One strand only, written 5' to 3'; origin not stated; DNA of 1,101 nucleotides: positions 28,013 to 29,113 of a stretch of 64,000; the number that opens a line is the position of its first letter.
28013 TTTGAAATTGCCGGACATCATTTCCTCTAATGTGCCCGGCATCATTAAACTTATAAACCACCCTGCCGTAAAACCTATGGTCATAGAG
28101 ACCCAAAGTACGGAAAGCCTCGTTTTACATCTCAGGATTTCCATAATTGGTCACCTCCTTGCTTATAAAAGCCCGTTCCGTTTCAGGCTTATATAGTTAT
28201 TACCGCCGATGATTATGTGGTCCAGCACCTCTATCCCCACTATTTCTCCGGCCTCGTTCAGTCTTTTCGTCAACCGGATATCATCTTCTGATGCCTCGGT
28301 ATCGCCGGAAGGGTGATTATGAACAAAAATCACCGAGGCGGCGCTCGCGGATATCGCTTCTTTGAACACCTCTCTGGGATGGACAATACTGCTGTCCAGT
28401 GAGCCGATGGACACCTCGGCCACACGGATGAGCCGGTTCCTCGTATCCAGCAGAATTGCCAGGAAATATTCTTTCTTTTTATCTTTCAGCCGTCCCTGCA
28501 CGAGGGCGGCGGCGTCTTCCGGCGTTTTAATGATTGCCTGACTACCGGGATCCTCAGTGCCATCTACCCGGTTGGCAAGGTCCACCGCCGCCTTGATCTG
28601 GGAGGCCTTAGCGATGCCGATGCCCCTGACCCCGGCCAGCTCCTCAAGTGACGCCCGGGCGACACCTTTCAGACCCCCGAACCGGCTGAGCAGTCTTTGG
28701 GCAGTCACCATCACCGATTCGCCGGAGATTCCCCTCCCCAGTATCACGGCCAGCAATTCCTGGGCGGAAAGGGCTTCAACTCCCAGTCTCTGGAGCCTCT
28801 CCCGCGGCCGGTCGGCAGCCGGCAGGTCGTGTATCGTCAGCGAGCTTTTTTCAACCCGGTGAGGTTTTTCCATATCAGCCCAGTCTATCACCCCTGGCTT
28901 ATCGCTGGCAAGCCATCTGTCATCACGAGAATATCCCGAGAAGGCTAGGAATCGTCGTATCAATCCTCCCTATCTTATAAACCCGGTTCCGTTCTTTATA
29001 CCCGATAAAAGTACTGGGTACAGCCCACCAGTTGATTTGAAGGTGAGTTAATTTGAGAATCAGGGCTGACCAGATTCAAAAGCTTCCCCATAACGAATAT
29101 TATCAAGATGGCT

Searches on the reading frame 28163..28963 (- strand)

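Call 57: search_protein_families(library=pfam, proteins=[window:28163-28963:-], max_evalue=0.001)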
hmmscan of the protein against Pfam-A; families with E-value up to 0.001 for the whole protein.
window:28163-28963:- (266 aa): 5 families
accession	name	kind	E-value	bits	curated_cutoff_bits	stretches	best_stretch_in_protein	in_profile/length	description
PF04002.20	RadC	-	1.1e-45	155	22.1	1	145-265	1-121/121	RadC-like JAB domain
PF20582.4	UPF0758_N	-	3.3e-24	85.2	27.1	1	44-120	1-76/77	UPF0758 N-terminal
PF12826.13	HHH_2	-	0.00012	22.6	27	1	86-124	14-52/64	Helix-hairpin-helix motif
PF14520.12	HHH_5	-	0.00023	22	27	1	87-126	14-54/57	Helix-hairpin-helix domain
PF00633.29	HHH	-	0.00028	21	24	1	98-125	2-29/30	Helix-hairpin-helix motif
